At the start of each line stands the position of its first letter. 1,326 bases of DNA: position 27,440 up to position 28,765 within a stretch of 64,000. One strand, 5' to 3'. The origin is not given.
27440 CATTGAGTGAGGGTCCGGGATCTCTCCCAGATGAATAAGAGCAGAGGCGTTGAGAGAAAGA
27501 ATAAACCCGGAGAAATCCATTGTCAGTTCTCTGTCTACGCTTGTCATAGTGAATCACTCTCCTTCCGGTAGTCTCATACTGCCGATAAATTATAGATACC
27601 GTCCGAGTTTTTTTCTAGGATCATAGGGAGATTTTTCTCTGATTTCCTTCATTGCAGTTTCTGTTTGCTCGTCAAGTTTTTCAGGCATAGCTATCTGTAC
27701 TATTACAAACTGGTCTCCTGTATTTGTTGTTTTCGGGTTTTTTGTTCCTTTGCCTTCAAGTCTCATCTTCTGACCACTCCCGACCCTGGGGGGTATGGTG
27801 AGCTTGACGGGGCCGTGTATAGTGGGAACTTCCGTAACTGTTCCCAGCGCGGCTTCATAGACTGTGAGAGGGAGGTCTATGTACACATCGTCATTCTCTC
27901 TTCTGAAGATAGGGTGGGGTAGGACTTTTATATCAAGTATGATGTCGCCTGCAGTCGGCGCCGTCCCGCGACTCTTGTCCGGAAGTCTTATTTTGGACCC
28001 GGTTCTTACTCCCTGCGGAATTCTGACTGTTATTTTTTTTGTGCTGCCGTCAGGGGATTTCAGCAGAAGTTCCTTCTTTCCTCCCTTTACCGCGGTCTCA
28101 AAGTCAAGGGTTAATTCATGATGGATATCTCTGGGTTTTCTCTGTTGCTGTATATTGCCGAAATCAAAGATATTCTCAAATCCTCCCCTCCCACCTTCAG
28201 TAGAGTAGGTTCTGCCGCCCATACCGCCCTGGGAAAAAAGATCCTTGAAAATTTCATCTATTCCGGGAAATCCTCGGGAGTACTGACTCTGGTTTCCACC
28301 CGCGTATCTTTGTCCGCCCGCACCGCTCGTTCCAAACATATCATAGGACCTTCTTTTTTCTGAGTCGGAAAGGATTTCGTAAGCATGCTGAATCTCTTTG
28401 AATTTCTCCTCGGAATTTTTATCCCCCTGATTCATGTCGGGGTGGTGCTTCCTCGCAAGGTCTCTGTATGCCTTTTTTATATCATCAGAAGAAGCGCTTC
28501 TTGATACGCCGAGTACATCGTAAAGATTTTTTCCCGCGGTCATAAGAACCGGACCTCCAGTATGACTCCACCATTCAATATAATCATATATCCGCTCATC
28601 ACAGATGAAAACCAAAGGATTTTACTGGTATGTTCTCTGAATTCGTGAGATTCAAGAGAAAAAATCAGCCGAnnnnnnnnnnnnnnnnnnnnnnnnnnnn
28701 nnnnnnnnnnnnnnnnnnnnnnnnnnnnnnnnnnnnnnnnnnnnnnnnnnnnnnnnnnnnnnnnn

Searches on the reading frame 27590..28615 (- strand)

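Call 68: search_protein_families(library=pfam, proteins=[window:27590-28615:-], max_evalue=0.00001)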
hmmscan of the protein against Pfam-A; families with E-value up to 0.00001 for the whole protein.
window:27590-28615:- (341 aa): 2 families
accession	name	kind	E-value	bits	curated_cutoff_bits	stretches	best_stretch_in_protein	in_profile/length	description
PF01556.23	DnaJ_C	-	5.1e-40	137.4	26.6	1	164-311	1-152/152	DnaJ C terminal domain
PF00226.36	DnaJ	-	1.7e-28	98.9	27.8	1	30-92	1-63/63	DnaJ domain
